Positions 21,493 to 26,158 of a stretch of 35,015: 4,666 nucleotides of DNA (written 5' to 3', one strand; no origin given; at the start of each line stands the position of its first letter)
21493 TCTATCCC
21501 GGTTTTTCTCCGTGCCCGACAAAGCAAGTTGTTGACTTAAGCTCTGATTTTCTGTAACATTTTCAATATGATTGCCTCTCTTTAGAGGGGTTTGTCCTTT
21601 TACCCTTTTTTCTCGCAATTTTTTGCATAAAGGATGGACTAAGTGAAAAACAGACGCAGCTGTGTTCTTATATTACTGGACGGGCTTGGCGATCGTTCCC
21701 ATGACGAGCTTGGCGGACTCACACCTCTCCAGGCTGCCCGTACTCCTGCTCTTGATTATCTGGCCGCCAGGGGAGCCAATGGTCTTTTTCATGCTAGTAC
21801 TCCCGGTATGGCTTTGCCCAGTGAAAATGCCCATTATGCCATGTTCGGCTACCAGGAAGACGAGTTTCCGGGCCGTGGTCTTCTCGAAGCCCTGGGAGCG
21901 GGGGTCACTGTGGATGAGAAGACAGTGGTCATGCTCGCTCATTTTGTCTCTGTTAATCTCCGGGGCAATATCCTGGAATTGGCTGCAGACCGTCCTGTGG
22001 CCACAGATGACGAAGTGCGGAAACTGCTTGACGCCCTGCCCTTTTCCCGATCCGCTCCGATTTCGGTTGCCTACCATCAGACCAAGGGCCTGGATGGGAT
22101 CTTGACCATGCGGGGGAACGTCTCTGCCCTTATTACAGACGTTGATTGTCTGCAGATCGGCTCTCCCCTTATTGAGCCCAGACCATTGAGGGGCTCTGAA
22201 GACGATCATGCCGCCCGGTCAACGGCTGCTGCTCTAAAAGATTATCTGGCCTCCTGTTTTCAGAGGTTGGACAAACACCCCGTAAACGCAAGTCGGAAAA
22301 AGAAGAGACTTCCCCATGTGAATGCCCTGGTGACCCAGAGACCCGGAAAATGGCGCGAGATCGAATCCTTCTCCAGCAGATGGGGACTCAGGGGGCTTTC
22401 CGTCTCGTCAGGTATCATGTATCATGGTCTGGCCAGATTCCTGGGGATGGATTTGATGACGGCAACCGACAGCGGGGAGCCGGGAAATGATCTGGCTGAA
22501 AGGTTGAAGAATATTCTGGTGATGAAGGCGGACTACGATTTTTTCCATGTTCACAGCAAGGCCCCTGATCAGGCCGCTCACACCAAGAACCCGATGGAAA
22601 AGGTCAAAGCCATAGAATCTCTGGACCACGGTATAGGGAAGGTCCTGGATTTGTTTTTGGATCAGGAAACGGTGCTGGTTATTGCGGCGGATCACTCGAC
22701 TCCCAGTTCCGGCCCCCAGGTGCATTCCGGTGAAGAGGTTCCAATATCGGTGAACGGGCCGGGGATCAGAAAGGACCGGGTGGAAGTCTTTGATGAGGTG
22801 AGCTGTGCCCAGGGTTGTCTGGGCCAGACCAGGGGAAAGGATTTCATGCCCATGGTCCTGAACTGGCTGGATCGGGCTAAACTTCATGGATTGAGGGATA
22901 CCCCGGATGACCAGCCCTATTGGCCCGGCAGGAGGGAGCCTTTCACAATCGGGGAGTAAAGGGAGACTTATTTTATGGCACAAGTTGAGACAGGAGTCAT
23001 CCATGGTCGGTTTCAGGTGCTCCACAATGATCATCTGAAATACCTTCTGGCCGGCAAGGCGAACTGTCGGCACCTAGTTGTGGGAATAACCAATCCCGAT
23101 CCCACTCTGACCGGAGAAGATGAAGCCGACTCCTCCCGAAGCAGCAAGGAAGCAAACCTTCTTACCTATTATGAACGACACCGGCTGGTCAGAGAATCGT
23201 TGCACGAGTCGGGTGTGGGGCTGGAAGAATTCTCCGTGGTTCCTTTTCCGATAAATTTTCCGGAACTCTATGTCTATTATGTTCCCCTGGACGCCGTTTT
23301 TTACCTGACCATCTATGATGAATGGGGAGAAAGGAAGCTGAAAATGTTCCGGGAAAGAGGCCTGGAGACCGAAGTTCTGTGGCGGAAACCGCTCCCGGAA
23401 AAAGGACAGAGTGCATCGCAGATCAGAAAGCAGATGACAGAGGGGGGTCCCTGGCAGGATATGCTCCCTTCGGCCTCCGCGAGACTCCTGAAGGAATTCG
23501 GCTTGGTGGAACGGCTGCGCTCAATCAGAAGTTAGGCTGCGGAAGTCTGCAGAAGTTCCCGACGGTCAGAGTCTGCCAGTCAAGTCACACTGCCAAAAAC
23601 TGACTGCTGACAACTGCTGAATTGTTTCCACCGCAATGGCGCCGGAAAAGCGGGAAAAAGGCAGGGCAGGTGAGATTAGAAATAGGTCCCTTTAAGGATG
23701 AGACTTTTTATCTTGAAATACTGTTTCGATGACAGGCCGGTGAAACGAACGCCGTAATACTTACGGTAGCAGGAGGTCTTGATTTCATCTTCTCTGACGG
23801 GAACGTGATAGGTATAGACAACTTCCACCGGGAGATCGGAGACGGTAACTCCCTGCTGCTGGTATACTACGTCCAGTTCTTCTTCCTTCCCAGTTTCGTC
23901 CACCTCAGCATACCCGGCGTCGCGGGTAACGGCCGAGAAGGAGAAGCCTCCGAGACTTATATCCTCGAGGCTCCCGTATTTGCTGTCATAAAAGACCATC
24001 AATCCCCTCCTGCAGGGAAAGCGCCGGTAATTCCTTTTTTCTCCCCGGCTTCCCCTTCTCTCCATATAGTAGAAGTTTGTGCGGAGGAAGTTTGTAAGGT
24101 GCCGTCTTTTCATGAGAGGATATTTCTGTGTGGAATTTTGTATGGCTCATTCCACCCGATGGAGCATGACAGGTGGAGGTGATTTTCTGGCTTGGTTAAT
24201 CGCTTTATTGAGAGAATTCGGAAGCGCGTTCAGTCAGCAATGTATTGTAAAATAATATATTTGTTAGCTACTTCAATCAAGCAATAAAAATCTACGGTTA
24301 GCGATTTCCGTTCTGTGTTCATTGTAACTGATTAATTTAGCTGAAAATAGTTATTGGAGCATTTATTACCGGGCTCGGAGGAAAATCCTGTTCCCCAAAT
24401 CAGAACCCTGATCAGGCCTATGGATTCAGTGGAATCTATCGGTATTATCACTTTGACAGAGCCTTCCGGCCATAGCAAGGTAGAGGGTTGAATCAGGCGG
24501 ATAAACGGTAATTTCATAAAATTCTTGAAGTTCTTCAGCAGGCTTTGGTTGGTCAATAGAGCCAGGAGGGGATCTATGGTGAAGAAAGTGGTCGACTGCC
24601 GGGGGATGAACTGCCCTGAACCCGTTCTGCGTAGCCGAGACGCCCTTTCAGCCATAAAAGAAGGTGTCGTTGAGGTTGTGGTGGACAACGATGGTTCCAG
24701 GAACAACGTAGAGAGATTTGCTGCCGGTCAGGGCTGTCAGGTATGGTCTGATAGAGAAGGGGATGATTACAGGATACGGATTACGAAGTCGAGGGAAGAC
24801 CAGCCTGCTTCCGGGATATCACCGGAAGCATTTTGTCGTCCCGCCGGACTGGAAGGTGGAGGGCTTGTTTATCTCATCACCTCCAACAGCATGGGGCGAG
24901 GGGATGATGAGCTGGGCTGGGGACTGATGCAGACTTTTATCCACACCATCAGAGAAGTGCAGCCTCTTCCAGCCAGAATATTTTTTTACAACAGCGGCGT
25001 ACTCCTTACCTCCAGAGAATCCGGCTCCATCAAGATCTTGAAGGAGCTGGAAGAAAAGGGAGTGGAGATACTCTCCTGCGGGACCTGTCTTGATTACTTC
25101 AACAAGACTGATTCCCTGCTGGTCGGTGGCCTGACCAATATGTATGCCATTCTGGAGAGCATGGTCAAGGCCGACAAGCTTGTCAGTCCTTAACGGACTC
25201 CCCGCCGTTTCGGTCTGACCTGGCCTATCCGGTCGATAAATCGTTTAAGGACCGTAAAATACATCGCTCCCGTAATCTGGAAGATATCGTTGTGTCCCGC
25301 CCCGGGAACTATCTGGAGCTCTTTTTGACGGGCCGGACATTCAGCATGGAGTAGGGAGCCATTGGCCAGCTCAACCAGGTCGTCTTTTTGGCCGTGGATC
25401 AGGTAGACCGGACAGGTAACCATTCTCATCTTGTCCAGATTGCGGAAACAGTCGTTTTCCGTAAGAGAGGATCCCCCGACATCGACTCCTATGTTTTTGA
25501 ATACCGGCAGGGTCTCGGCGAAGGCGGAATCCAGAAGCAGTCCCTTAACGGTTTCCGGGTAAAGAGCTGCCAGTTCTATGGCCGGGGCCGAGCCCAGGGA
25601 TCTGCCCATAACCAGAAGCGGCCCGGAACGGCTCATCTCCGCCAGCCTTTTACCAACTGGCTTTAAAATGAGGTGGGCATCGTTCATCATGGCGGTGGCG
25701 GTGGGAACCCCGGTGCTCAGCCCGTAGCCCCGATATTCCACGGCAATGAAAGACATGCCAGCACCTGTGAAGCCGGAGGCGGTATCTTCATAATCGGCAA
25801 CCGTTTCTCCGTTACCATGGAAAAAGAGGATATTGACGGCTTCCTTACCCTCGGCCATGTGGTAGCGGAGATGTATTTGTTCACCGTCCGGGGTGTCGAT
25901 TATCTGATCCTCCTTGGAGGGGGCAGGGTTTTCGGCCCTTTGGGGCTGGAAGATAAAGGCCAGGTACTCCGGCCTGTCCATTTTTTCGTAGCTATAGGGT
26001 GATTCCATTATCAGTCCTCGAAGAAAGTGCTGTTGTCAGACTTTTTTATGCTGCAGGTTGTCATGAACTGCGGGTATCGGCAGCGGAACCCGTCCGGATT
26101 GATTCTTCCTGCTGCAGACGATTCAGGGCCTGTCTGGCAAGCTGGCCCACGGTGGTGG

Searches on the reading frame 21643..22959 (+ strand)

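Call 59: search_protein_families(library=pfam, proteins=[window:21643-22959:+], max_evalue=0.001)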
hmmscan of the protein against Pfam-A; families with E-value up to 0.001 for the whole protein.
window:21643-22959:+ (438 aa): 3 families
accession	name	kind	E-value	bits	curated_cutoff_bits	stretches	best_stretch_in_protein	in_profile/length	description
PF01676.23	Metalloenzyme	-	1.5e-37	129.9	24.3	1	7-406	3-250/252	Metalloenzyme superfamily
PF10143.14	PhosphMutase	-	1.3e-28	100.4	21.5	1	41-215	1-170/170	2,3-bisphosphoglycerate-independent phosphoglycerate mutase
PF00245.25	Alk_phosphatase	-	6.9e-05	22.4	24.4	1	303-367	262-328/423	Alkaline phosphatase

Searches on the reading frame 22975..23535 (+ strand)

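Call 59: search_protein_families(library=pfam, proteins=[window:22975-23535:+], max_evalue=0.001)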
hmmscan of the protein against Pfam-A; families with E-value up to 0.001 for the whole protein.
window:22975-23535:+ (186 aa): 1 family
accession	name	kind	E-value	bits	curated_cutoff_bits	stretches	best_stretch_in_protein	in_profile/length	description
PF01467.32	CTP_transf_like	-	0.00012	22.7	21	1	9-152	2-132/133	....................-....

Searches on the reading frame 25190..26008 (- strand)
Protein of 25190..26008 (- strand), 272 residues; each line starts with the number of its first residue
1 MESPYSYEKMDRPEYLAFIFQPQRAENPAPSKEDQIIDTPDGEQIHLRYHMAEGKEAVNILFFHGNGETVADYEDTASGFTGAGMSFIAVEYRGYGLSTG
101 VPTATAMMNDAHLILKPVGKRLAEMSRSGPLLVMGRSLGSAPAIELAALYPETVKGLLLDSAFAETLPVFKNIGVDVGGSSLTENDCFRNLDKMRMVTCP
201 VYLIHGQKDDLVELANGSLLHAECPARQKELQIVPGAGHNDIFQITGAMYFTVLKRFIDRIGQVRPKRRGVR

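Call 59: search_protein_families(library=pfam, proteins=[window:25190-26008:-], max_evalue=0.001)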
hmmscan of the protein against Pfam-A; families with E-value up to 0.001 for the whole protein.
window:25190-26008:- (272 aa): 3 families
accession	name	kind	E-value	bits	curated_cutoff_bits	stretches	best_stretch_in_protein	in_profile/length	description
PF12146.15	Hydrolase_4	-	1.2e-21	77.5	27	2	59-163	6-110/239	Serine aminopeptidase, S33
PF00561.26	Abhydrolase_1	-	9.5e-13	48.8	25.8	1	60-164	3-107/245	alpha/beta hydrolase fold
PF12697.13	Abhydrolase_6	-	5.9e-07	30.8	26.3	1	60-164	1-97/217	Alpha/beta hydrolase family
